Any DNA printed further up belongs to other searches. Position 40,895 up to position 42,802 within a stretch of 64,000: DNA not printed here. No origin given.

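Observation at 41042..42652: MBL-fold metallo-hydrolase fused to a C-terminal Rieske [2Fe-2S] domain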

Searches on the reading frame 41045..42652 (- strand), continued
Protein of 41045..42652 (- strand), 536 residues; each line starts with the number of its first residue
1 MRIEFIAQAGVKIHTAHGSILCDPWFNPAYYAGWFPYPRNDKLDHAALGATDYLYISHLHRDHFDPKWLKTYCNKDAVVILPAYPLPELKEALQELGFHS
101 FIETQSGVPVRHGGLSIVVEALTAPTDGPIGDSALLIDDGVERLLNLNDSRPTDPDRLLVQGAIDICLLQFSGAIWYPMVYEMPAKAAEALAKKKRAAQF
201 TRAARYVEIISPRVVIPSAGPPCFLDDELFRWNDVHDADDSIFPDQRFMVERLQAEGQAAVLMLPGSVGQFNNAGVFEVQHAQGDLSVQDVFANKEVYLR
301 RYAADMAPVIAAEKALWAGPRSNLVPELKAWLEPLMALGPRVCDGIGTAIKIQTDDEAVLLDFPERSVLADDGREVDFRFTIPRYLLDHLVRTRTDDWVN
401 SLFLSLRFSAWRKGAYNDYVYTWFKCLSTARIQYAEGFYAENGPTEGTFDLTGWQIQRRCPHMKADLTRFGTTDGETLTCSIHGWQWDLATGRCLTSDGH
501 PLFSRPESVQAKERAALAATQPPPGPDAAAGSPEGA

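Call 39: fold_search(model_id=the predicted structure, library=pdb)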
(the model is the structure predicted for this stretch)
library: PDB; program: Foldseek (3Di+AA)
matches with E <= 10: 686; with E <= 0.001: 148
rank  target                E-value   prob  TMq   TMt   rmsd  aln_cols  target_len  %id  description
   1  8a90_B                1.6e-11  1.00  0.34  0.34   7.5       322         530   18  Crystal structure of FrsH (released 2023-07-12)
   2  8a90_A                1.7e-11  1.00  0.34  0.34   7.2       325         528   17  Crystal structure of FrsH (released 2023-07-12)
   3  5kil                  2.2e-11  1.00  0.33  0.34   7.1       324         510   18  CmlA beta-hydroxylase E377D mutant (released 2017-04-26)
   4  4jo0                  5.7e-11  1.00  0.33  0.33   7.2       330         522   17  Crystal Structure of CmlA, a diiron beta-hydroxylase from Streptomyces venezuelae (released 2013-09-11)
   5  5kik                  2.0e-10  1.00  0.33  0.34   7.3       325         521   18  CmlA beta-hydroxylase in chemically reduced diferrous state (released 2017-04-26)
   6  3x2z_A                6.8e-10  1.00  0.32  0.69   5.9       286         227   18  Crystal structure of metallo-beta-lactamase in complex with nickel from Thermotoga maritima (released 2016-02-17)
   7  6brm_F                6.8e-10  1.00  0.35  0.67   6.4       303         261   14  The crystal structure of isothiocyanate hydrolase from Delia radicum gut bacteria (released 2018-01-31)
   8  3x2x_A                1.3e-09  1.00  0.32  0.70   5.1       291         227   16  Crystal structure of metallo-beta-lactamase H48A from Thermotoga maritima (released 2016-02-17)
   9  3x2y_A                1.3e-09  1.00  0.31  0.67   6.5       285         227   18  Crystal structure of metallo-beta-lactamase H8A from Thermotoga maritima (released 2016-02-17)
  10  4qn9_A                1.6e-09  1.00  0.37  0.60   5.4       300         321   16  Structure of human NAPE-PLD (released 2015-06-17)
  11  4qn9_B                1.7e-09  1.00  0.36  0.58   6.0       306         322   16  Structure of human NAPE-PLD (released 2015-06-17)
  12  7e3w_D                4.2e-09  1.00  0.34  0.73   5.0       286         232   15  Metallo beta-lactamase fold protein (cAMP bound) (released 2022-02-23)
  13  8p90_B                5.8e-09  1.00  0.37  0.57   5.2       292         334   16  TARGET COMPLEX 2 (released 2024-06-26)
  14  7e3v_A                6.5e-09  1.00  0.34  0.73   5.5       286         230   14  Metallo beta-lactamase fold protein (cAMP free) (released 2022-02-23)
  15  7e3w_E                7.3e-09  1.00  0.34  0.73   5.0       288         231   14  Metallo beta-lactamase fold protein (cAMP bound) (released 2022-02-23)
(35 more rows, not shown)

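Call 47: search_solved_structures(query=A1, max_evalue=0.1, show_alignments=4)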
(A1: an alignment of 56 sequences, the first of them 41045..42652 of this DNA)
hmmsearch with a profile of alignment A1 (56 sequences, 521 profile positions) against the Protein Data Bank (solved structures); distinct sequences matched with E-value up to 0.1: 56.
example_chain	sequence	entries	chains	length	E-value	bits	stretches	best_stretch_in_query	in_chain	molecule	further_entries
8a90_A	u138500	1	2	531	9e-17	64.2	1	2-171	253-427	Non-heme diiron monooxygenase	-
4jo0_A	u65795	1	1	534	2.1e-14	56.4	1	4-217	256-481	CmlA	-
5kik_A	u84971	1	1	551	2.3e-14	56.3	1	4-217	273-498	CmlA protein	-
5kil_A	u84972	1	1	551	2.6e-14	56.1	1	4-217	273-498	CmlA protein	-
4p1b_H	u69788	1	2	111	1.7e-08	36.9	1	438-514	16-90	Toluene-4-monooxygenase system ferredoxin subunit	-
4p1c_H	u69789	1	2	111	2e-08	36.7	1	440-514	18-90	Toluene-4-monooxygenase system ferredoxin subunit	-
1vm9_A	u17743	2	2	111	2.2e-08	36.6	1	441-514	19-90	Toluene-4-monooxygenase system protein C | Toluene-4-monooxygenase system ferredoxin subunit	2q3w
4qn9_A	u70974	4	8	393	2.4e-08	36.5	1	2-127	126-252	N-acyl-phosphatidylethanolamine-hydrolyzing phospholipase D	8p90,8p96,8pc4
1sjg_A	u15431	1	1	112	3e-08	36.1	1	441-512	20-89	Toluene-4-monooxygenase system protein C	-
6wn3_A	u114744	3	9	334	3.8e-08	35.8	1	464-513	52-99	SxtT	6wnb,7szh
6wnc_A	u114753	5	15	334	5.2e-08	35.3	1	464-513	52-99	SxtDIOX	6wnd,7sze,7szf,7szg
4qdc_A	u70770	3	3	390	7.7e-07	31.5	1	462-510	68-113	3-ketosteroid 9alpha-hydroxylase oxygenase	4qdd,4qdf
4qdf_B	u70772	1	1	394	2.9e-06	29.6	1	464-514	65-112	3-ketosteroid 9alpha-hydroxylase oxygenase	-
6icp_A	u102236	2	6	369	7.4e-06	28.2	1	451-503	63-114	Methylxanthine N1-demethylase NdmA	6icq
6ick_A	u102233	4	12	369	7.4e-06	28.2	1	451-503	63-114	Methylxanthine N1-demethylase NdmA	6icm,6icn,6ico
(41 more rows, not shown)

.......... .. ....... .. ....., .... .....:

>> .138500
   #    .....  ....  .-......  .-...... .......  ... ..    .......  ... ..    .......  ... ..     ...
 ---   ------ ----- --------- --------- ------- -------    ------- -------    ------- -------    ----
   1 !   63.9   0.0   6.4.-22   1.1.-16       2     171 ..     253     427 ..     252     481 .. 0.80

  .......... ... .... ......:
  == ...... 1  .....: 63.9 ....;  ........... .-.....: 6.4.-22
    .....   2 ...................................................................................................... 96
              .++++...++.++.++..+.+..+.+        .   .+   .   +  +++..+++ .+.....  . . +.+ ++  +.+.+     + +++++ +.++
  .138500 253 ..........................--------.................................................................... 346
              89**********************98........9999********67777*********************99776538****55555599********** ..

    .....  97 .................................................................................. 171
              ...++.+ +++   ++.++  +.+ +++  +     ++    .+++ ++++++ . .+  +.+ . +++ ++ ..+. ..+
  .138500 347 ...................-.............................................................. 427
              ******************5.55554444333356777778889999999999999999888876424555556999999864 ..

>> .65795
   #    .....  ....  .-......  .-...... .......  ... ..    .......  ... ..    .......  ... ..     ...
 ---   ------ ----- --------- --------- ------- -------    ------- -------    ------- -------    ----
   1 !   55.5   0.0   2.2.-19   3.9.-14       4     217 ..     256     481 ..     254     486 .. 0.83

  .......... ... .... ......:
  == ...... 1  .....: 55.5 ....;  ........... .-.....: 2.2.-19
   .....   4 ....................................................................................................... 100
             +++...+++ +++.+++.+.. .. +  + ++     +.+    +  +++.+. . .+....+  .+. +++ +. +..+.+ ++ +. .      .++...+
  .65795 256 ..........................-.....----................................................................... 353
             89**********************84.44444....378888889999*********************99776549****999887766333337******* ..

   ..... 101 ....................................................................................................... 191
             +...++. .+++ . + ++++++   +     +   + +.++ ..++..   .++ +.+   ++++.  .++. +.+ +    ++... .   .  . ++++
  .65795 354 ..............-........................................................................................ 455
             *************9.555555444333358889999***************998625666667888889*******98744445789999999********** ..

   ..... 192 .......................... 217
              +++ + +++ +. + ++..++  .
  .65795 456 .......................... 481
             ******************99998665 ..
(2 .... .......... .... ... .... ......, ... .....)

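Call 68: search_protein_families(library=pfam, proteins=[L013:7658-9241:-, L032:6001-7542:+, L064:6001-7539:+, L018:6001-7518:+], max_evalue=0.01)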
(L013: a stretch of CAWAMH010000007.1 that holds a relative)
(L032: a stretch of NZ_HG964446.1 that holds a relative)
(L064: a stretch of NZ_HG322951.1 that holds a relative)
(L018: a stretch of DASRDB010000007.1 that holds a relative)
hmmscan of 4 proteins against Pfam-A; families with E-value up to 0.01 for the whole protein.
L013:7658-9241:- (528 aa): 4 families
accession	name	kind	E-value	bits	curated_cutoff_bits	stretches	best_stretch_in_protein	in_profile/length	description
PF02875.26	Mur_ligase_C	-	1.8e-20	74.5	28.4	1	383-512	1-126/127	Mur ligase, glutamate ligase domain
PF08245.18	Mur_ligase_M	-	1.3e-07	32.3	24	1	141-361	1-200/200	Mur ligase middle domain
PF01225.30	Mur_ligase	-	1.4e-07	32.2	21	1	26-130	1-90/95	Mur ligase family, catalytic domain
PF13580.11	SIS_2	-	0.0089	16.5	27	0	489-523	20-54/138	SIS domain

L032:6001-7542:+ (514 aa): 4 families
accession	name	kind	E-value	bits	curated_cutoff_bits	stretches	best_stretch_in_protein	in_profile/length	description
PF25451.1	SCP2_Rv3818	-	1.1e-46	158.3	28.2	1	332-450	1-119/119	Rv3818-like, SCP2-like domain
PF00355.32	Rieske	-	2.9e-08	34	20.3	1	466-507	40-79/88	Rieske [2Fe-2S] domain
PF13483.12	Lactamase_B_3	-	2.8e-06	27.8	24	1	2-73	1-59/160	Beta-lactamase superfamily domain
PF12706.13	Lactamase_B_2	-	2.4e-05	24.4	27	1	20-176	3-164/200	Beta-lactamase superfamily domain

L064:6001-7539:+ (513 aa): 4 families
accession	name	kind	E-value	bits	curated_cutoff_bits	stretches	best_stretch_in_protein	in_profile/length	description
PF25451.1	SCP2_Rv3818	-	2e-46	157.5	28.2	1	331-452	2-119/119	Rv3818-like, SCP2-like domain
PF00355.32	Rieske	-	1.3e-09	38.2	20.3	1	468-509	40-79/88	Rieske [2Fe-2S] domain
PF13483.12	Lactamase_B_3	-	8.1e-08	32.8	24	1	2-73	1-59/160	Beta-lactamase superfamily domain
PF12706.13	Lactamase_B_2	-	2.2e-05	24.6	27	1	20-176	3-164/200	Beta-lactamase superfamily domain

L018:6001-7518:+ (506 aa): 4 families
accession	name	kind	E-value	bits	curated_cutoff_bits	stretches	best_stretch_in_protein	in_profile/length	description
PF25451.1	SCP2_Rv3818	-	1.3e-49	167.8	28.2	1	324-441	1-119/119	Rv3818-like, SCP2-like domain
PF00355.32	Rieske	-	6.8e-10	39.2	20.3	1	456-497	39-78/88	Rieske [2Fe-2S] domain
PF12706.13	Lactamase_B_2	-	0.00035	20.7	27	1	20-194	3-174/200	Beta-lactamase superfamily domain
PF13483.12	Lactamase_B_3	-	0.0038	17.7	24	1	2-72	1-58/160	Beta-lactamase superfamily domain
